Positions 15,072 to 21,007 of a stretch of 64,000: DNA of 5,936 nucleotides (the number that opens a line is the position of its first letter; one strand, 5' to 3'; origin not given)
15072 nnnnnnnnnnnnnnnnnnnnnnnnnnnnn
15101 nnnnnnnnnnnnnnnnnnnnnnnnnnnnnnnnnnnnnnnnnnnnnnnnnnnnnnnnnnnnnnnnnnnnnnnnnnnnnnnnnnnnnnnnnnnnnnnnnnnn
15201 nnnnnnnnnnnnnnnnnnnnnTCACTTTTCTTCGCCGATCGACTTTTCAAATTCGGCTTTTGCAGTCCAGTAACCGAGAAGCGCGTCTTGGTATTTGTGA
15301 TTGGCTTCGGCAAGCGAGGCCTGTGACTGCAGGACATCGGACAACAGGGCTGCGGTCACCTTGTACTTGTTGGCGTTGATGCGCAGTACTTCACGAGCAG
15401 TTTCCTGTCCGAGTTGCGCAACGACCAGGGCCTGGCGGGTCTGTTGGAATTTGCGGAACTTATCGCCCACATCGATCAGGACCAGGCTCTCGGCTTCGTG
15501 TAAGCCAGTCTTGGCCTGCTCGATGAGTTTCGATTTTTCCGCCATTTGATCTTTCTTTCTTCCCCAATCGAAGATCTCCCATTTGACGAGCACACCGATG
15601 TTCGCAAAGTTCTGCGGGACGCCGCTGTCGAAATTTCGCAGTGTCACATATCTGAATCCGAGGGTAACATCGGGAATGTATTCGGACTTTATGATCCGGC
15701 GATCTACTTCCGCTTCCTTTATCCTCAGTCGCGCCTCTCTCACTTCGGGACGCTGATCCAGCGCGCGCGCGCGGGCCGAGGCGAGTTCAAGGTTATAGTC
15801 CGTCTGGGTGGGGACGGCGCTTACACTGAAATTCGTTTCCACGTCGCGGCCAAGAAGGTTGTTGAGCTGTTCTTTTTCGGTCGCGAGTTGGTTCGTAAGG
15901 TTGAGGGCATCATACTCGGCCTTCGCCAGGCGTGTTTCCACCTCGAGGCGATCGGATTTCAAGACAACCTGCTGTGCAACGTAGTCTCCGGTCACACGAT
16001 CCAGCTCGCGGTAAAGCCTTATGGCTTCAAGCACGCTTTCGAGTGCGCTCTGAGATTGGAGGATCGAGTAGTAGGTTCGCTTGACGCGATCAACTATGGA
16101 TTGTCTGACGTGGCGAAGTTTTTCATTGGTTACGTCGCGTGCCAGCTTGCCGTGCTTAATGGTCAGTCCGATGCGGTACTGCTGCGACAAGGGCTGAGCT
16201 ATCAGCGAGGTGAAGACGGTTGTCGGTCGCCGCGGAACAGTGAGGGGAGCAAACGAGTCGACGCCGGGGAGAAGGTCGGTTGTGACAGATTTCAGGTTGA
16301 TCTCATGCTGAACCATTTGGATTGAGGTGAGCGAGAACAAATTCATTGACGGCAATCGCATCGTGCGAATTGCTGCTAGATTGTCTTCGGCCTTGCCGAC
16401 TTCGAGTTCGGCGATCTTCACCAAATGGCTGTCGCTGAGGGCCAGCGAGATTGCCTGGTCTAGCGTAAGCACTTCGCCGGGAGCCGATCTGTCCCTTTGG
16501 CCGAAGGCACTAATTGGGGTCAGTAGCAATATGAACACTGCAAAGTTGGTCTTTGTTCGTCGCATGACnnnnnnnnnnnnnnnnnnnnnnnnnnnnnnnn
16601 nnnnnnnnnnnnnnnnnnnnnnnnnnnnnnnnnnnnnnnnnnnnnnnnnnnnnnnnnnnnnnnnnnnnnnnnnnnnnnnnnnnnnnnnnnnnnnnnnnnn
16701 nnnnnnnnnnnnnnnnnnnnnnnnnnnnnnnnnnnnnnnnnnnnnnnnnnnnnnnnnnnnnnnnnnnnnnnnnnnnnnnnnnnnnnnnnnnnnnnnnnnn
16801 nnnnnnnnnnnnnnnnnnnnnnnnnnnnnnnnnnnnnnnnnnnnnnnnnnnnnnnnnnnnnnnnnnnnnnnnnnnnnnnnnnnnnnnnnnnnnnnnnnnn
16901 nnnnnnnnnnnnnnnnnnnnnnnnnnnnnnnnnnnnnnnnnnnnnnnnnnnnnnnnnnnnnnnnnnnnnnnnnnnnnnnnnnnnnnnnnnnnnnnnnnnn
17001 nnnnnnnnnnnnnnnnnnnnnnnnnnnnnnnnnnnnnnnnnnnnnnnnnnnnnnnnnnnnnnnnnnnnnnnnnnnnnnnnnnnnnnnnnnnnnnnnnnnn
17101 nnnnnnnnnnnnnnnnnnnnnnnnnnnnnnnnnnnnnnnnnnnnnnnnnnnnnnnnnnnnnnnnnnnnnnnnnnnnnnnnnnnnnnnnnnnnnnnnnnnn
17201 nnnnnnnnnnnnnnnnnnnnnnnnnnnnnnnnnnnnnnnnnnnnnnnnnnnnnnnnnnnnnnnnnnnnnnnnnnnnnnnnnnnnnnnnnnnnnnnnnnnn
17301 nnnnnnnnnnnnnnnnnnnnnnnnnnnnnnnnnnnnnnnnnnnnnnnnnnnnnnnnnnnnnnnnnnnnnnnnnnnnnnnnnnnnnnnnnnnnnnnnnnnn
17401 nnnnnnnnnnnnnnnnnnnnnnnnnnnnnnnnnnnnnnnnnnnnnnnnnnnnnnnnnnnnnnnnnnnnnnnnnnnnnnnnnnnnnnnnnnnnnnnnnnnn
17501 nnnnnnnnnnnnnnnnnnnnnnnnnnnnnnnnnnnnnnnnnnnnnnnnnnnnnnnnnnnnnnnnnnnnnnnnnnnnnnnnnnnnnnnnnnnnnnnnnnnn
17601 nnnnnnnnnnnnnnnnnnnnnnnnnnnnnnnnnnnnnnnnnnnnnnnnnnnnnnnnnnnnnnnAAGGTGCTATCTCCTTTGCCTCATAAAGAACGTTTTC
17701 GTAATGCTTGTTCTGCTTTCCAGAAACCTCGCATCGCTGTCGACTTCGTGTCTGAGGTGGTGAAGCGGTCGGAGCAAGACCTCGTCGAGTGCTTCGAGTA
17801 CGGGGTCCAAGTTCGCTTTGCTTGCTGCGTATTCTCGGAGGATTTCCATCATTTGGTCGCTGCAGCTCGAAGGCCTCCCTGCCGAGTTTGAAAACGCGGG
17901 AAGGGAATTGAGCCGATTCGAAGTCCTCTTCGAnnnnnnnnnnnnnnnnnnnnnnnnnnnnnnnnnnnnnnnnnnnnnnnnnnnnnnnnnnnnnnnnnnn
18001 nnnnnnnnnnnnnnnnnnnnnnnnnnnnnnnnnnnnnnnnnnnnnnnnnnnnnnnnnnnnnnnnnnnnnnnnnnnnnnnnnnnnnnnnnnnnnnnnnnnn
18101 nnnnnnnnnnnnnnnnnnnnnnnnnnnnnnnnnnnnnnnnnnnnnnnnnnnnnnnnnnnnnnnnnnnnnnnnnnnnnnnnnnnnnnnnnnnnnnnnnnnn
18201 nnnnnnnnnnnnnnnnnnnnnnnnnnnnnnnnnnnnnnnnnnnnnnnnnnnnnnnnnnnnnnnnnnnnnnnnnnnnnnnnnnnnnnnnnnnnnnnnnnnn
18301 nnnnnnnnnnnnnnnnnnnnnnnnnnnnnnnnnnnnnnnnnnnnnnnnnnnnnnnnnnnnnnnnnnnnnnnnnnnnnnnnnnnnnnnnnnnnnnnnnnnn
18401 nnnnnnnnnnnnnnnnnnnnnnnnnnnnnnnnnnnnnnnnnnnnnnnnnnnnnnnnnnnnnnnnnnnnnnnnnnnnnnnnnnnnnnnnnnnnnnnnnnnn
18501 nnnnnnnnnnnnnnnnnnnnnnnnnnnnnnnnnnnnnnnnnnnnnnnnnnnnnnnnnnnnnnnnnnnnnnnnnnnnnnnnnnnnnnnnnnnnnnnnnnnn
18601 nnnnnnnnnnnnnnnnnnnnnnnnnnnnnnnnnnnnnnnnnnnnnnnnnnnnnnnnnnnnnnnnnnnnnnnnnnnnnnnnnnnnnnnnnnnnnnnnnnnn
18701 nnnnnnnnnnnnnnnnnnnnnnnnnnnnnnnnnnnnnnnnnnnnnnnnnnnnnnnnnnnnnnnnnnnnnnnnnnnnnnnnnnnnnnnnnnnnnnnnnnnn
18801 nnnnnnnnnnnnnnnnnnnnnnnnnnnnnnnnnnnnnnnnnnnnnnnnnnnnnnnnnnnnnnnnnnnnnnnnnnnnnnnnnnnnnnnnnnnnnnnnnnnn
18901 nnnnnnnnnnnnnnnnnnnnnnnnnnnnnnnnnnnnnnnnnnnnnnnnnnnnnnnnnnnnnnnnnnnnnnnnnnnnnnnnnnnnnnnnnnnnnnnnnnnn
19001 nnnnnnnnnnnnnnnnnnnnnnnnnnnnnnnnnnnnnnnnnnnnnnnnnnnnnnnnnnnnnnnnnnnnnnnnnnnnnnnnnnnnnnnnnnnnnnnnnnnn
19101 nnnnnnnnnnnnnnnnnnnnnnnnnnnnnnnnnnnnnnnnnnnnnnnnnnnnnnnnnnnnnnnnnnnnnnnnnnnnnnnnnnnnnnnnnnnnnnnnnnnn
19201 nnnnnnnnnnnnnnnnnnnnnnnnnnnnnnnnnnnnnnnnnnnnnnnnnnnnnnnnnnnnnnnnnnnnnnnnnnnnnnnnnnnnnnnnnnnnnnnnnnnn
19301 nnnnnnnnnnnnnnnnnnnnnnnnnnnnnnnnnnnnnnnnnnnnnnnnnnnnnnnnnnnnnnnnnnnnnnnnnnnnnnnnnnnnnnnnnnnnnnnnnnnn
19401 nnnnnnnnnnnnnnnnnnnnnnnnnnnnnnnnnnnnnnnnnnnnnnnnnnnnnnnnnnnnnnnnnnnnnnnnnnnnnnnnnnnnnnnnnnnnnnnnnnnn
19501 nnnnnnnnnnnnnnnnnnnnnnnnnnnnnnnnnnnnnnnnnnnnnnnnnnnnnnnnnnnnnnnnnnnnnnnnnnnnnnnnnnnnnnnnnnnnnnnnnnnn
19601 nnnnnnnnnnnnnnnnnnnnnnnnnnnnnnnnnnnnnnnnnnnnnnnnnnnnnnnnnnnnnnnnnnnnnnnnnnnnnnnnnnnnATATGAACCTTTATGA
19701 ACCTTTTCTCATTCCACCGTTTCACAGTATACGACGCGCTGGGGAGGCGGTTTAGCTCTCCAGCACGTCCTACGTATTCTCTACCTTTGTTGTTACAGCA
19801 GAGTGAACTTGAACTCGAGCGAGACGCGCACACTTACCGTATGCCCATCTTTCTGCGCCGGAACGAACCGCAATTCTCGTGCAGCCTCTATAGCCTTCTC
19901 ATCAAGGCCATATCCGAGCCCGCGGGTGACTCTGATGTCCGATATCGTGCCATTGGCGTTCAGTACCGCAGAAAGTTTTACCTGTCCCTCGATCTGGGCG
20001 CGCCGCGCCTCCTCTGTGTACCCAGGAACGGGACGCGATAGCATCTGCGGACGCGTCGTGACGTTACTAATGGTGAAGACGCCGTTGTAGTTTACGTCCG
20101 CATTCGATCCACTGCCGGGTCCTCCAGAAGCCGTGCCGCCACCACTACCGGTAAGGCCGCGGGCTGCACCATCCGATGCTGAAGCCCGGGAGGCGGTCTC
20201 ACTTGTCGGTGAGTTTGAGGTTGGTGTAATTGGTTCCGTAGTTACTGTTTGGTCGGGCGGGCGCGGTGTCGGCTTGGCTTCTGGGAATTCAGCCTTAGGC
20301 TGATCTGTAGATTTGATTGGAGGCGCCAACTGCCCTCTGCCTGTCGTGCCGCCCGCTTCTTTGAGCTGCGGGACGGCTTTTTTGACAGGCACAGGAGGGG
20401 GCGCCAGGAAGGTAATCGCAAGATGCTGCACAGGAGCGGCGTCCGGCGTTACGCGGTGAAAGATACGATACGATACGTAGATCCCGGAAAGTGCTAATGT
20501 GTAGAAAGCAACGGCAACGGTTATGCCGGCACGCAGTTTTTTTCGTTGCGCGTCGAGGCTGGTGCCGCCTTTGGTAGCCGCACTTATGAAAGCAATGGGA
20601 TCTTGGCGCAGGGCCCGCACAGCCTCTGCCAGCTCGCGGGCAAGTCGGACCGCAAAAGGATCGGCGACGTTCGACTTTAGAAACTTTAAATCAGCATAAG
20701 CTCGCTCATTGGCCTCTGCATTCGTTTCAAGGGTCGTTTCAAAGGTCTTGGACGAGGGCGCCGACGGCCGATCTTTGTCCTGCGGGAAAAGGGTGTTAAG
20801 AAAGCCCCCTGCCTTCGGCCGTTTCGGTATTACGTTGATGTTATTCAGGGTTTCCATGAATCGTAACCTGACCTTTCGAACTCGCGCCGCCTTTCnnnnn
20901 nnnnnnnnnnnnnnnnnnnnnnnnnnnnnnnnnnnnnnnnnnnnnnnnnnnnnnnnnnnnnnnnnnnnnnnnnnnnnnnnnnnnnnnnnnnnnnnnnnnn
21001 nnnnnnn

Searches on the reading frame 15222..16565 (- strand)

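Call 5: search_protein_families(library=pfam, proteins=[window:15222-16565:-], max_evalue=0.01)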
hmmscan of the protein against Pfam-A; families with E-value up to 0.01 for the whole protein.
window:15222-16565:- (447 aa): 1 family
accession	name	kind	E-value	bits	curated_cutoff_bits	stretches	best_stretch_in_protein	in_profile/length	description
PF02321.23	OEP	-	8e-33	114.3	22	2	262-444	2-187/187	Outer membrane efflux protein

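Call 6: search_protein_families(library=padloc, proteins=[window:15222-16565:-], max_evalue=0.01)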
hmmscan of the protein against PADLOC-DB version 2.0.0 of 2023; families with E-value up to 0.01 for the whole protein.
window:15222-16565:- (447 aa): 0 families

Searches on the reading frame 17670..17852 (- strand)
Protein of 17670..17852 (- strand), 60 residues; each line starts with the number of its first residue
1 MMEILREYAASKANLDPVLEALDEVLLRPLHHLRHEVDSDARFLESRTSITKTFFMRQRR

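Call 5: search_protein_families(library=pfam, proteins=[window:17670-17852:-], max_evalue=0.01)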
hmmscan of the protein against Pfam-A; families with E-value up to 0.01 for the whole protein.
window:17670-17852:- (60 aa): 0 families

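Call 6: search_protein_families(library=padloc, proteins=[window:17670-17852:-], max_evalue=0.01)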
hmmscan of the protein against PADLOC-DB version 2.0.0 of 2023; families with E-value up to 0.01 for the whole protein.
window:17670-17852:- (60 aa): 0 families

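Call 7: search_protein_families(library=ncbifam, proteins=[window:17670-17852:-], max_evalue=0.001)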
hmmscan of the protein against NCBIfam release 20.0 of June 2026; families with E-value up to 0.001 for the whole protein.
window:17670-17852:- (60 aa): 0 families

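Call 74: search_protein_families(library=pfam, proteins=[window:17673-17852:-], max_evalue=1)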
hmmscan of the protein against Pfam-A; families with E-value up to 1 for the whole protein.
seq(60 aa): 0 families

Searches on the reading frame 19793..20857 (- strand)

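Call 5: search_protein_families(library=pfam, proteins=[window:19793-20857:-], max_evalue=0.01)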
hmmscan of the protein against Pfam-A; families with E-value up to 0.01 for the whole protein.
window:19793-20857:- (354 aa): 1 family
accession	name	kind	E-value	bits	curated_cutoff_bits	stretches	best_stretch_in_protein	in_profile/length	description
PF03544.19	TonB_C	-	2.7e-17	63.4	24.6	1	278-353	3-79/79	Gram-negative bacterial TonB protein C-terminal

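Call 6: search_protein_families(library=padloc, proteins=[window:19793-20857:-], max_evalue=0.01)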
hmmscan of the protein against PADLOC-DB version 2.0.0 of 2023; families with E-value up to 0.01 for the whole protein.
window:19793-20857:- (354 aa): 0 families

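Call 7: search_protein_families(library=ncbifam, proteins=[window:19793-20857:-], max_evalue=0.001)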
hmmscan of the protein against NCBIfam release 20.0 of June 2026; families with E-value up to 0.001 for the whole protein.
window:19793-20857:- (354 aa): 4 families
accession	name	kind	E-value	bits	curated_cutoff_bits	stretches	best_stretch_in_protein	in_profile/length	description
NF038079.1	TonB_sider_MxcH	equivalog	7.3e-15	54.1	925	1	270-353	2-85/792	TonB-dependent siderophore myxochelin receptor MxcH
TIGR01352.1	tonB_Cterm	subfamily_domain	9e-15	54.8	27.1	1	278-350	1-74/76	TonB family protein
NF008084.0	PRK10819.1-5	equivalog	3.4e-05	23.9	315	1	112-345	16-238/249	TonB system transport protein TonB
NF008082.0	PRK10819.1-3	equivalog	0.00043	20.2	265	1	266-345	153-234/242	TonB system transport protein TonB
